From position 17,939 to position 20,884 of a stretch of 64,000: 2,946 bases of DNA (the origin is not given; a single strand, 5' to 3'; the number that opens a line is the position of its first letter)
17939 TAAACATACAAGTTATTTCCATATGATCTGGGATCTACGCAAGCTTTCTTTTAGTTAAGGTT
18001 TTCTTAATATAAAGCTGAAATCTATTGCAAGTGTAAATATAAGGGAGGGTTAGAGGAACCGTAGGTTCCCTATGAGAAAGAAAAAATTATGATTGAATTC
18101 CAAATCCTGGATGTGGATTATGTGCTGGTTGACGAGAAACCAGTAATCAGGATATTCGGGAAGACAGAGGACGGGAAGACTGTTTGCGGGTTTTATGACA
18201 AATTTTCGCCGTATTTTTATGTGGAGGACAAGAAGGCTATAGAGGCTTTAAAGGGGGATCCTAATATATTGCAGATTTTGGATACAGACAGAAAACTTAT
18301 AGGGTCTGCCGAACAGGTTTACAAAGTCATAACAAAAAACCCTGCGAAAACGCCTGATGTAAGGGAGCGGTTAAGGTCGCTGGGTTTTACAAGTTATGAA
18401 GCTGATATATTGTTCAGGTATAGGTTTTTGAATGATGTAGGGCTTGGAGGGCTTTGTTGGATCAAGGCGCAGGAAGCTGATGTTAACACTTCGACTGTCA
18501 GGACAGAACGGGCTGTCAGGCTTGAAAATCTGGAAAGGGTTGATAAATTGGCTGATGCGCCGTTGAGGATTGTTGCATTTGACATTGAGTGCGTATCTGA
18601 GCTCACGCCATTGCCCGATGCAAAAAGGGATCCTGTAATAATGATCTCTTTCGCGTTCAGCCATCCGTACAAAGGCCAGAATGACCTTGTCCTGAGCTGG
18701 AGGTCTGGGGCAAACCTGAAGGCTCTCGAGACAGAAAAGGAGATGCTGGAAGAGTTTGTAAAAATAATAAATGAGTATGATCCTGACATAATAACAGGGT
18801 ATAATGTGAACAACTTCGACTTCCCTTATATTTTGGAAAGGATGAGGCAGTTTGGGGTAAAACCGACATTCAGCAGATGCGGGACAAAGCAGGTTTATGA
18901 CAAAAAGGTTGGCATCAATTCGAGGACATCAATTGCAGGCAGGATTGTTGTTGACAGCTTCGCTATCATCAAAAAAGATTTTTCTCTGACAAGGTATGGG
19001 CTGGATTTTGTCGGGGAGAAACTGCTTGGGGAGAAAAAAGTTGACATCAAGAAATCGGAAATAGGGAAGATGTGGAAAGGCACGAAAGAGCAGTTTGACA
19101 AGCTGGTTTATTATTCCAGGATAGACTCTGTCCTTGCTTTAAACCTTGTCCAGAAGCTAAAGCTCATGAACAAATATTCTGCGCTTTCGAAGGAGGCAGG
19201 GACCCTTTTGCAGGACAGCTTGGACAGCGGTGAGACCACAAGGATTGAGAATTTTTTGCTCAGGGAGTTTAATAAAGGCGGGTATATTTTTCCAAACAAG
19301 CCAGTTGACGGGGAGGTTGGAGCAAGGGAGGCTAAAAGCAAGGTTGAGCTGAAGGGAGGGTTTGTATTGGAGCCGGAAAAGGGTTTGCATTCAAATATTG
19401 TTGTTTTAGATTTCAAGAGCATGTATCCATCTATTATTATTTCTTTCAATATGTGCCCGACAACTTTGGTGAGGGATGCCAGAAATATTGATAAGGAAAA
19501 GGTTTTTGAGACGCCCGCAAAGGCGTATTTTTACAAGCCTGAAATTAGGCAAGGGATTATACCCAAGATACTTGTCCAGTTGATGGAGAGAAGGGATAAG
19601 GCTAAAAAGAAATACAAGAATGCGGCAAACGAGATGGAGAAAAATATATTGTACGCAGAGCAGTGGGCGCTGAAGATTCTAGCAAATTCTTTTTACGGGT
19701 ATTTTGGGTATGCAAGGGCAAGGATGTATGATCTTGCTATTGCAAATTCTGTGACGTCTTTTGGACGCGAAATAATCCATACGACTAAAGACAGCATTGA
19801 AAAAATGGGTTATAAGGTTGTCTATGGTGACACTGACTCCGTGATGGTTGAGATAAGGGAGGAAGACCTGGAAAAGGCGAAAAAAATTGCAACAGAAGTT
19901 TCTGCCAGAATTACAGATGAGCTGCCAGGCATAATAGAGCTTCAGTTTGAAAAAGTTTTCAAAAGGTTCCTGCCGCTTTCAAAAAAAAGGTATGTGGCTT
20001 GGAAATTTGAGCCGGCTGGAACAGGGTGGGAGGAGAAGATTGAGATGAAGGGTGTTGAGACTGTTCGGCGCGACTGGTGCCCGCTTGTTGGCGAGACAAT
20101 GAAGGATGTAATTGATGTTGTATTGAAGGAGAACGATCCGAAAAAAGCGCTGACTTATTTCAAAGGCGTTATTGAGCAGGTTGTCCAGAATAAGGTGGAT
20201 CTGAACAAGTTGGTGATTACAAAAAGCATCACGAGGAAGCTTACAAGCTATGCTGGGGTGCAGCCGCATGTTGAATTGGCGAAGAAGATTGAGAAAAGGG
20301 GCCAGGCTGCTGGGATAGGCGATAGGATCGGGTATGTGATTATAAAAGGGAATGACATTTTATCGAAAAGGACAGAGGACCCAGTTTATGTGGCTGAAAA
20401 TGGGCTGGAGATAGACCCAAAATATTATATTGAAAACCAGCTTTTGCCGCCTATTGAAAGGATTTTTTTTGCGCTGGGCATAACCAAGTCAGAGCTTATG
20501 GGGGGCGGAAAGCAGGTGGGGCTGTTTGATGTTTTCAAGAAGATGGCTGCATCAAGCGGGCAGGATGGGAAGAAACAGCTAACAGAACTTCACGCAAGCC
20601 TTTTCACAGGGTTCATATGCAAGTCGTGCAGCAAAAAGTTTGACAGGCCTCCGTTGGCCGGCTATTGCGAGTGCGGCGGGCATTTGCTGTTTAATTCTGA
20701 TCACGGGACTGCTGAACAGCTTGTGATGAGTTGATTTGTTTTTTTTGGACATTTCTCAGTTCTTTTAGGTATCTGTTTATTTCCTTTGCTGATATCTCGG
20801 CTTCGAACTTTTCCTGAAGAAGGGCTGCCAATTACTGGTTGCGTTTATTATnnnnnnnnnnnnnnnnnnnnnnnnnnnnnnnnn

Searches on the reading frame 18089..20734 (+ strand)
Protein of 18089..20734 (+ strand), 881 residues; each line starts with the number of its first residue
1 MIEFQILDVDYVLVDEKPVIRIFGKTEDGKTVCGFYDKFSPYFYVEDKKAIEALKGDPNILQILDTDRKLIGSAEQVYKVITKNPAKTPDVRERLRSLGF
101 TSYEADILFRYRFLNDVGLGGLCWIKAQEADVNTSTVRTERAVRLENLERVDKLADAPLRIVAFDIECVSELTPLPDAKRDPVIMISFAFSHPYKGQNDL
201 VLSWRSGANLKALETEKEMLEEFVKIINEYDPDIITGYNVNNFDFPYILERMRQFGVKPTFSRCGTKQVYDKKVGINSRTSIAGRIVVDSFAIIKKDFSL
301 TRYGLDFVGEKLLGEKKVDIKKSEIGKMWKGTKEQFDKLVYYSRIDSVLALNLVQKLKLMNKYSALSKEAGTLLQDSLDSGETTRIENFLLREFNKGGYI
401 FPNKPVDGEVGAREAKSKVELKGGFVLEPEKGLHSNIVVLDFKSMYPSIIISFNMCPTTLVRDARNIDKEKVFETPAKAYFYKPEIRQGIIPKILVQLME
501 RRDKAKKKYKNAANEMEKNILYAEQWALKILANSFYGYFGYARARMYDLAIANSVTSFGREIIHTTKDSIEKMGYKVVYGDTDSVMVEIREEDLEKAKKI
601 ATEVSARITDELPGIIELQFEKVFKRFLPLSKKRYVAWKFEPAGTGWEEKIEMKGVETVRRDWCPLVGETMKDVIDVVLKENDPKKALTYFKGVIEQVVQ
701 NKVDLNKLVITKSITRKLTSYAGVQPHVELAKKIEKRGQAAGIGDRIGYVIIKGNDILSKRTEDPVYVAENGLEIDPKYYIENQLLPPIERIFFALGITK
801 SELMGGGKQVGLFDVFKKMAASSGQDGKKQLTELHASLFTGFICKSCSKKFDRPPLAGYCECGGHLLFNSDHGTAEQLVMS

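Call 9: search_protein_families(library=pfam, proteins=[window:18089-20734:+], max_evalue=0.001)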
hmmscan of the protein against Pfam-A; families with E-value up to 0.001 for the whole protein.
window:18089-20734:+ (881 aa): 5 families
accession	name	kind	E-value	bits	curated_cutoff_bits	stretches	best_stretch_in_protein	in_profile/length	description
PF00136.26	DNA_pol_B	-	3.6e-117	392.4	23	1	377-793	6-450/453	DNA polymerase family B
PF03104.25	DNA_pol_B_exo1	-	1.7e-40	139.4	23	1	101-307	2-241/242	DNA polymerase family B, exonuclease domain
PF13482.12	RNase_H_2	-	0.00024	21.5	22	1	208-356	36-163/165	RNase_H superfamily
PF10108.15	DNA_pol_B_exo2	-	0.00064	19.9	24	0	214-348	35-164/213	Predicted 3'-5' exonuclease related to the exonuclease domain of PolB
PF08490.17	DUF1744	-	0.00071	18.8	27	0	527-627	287-388/399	Domain of unknown function (DUF1744)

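Call 49: find_encoding_contigs(protein=window:18089-20734:+, flank=10000, max_places=2)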
Protein window:18089-20734:+ (881 aa): 3 contigs read that carry it; 2 places shown.
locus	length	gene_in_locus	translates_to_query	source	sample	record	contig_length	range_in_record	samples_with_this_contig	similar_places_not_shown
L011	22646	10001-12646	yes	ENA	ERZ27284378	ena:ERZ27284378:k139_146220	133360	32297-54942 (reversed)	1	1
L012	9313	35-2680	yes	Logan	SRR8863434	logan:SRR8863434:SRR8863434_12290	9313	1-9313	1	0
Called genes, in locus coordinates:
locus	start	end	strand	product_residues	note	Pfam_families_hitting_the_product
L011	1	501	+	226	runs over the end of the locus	PF01209:Ubie_methyltran (weak), PF13489:Methyltransf_23, PF07021:MetW, PF13847:Methyltransf_31, PF08241:Methyltransf_11, PF08242:Methyltransf_12, PF13649:Methyltransf_25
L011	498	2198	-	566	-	PF10131:PTPS_related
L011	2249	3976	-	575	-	PF13231:PMT_2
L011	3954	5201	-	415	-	PF13439:Glyco_transf_4, PF20706:GT4-conflict (weak), PF00534:Glycos_transf_1, PF13692:Glyco_trans_1_4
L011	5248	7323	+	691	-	PF02516:STT3, PF13231:PMT_2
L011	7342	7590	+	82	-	-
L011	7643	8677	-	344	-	PF00953:Glycos_transf_4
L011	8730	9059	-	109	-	PF01849:NAC, PF19026:UBA_HYPK (weak)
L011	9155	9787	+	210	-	-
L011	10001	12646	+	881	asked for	PF03104:DNA_pol_B_exo1, PF00136:DNA_pol_B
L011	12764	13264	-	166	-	-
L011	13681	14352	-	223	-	-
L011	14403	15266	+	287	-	PF00696:AA_kinase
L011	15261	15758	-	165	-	PF01970:TctA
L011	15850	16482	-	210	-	PF01970:TctA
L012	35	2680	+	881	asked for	PF03104:DNA_pol_B_exo1, PF00136:DNA_pol_B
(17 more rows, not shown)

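Call 56: search_protein_families(library=ncbifam, proteins=[window:18089-20734:+], max_evalue=0.001)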
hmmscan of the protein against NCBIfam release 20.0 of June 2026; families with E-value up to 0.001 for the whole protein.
window:18089-20734:+ (881 aa): 10 families
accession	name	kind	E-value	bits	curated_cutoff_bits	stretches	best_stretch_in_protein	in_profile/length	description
TIGR00592.1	pol2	superfamily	2.3e-126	423.3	239.95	1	207-793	579-1175/1176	DNA polymerase (pol2)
NF004421.0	PRK05762.1-2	equivalog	5.5e-105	352.4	570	1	13-813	18-795/795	DNA polymerase II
NF004422.0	PRK05762.1-4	equivalog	1.2e-70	238.9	1103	1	83-798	86-776/789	DNA polymerase II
NF004417.0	PRK05761.1-3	equivalog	1.3e-60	205.3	780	1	70-806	111-854/858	DNA-directed DNA polymerase I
NF004420.0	PRK05762.1-1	equivalog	2.7e-58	198.3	1435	1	87-813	88-783/783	DNA polymerase II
NF004419.0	PRK05761.1-5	equivalog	3.4e-56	190.8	1285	1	7-809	105-926/932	DNA-directed DNA polymerase I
NF004415.0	PRK05761.1-1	equivalog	2.2e-39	135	1289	1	159-805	225-866/883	DNA-directed DNA polymerase I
NF004418.0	PRK05761.1-4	subfamily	1.6e-37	129.1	692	1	422-803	324-700/717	type B DNA-directed DNA polymerase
NF004416.0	PRK05761.1-2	equivalog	4.5e-28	98.1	516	2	486-781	361-635/665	type B DNA-directed DNA polymerase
NF003103.0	PRK04023.1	equivalog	0.00085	17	1269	0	842-876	1042-1077/1125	DNA polymerase II large subunit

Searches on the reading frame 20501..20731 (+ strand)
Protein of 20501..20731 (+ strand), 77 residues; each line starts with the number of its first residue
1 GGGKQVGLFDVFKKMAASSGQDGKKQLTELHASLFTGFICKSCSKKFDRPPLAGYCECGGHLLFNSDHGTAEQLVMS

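Call 41: search_solved_structures(query=A3, max_evalue=10, show_alignments=3)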
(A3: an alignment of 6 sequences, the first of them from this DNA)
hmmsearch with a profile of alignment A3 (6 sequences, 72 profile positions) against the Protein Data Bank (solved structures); distinct sequences matched with E-value up to 10: 42.
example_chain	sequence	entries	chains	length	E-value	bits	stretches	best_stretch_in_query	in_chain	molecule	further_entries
6knb_B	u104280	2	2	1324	2e-08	37.5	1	33-68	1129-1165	DNA polymerase D DP2 (DNA polymerase II large) subunit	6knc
6hms_B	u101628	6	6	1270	3e-06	30.5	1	33-68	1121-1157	DNA polymerase II large subunit,DNA polymerase II large subunit | DP2 | DNA polymerase II large subunit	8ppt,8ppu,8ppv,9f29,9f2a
6t8h_B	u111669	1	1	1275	3e-06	30.5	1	33-68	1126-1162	DP2 subunit of D-family DNA-polymerase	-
5g3z_A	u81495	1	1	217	0.044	17.2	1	21-60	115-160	ADENYLATE KINSE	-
7oyc_p1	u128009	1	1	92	0.062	16.7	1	15-56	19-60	Rpl37a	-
8q7z_Bp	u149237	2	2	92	0.067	16.6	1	15-55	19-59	Large ribosomal subunit protein eL43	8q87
9ru7_Lp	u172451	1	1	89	0.068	16.6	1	15-55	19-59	Large ribosomal subunit protein eL43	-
9y49_Cp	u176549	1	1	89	0.07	16.5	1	15-55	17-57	60S ribosomal protein L37a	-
9ru8_Lp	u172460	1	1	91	0.07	16.5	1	15-55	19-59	Large ribosomal subunit protein eL43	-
11he_ff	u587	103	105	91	0.071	16.5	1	15-55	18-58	60S ribosomal protein L37a | Ribosomal protein eL43 | eL43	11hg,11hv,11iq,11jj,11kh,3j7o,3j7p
9y4g_Cp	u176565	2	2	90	0.071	16.5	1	15-55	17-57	60S ribosomal protein L37a | Large ribosomal subunit protein eL43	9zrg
22tu_Lp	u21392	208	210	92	0.072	16.5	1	15-55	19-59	60S ribosomal protein L37a | eL43 | 60S RIBOSOMAL PROTEIN EL43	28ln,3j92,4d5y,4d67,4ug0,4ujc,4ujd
9h4n_j2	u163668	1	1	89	0.073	16.5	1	15-55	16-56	Large ribosomal subunit protein eL43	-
7qgg_q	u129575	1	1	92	0.075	16.4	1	15-55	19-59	60S ribosomal protein L37a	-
7oya_p1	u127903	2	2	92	0.1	16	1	15-55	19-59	Zgc:171772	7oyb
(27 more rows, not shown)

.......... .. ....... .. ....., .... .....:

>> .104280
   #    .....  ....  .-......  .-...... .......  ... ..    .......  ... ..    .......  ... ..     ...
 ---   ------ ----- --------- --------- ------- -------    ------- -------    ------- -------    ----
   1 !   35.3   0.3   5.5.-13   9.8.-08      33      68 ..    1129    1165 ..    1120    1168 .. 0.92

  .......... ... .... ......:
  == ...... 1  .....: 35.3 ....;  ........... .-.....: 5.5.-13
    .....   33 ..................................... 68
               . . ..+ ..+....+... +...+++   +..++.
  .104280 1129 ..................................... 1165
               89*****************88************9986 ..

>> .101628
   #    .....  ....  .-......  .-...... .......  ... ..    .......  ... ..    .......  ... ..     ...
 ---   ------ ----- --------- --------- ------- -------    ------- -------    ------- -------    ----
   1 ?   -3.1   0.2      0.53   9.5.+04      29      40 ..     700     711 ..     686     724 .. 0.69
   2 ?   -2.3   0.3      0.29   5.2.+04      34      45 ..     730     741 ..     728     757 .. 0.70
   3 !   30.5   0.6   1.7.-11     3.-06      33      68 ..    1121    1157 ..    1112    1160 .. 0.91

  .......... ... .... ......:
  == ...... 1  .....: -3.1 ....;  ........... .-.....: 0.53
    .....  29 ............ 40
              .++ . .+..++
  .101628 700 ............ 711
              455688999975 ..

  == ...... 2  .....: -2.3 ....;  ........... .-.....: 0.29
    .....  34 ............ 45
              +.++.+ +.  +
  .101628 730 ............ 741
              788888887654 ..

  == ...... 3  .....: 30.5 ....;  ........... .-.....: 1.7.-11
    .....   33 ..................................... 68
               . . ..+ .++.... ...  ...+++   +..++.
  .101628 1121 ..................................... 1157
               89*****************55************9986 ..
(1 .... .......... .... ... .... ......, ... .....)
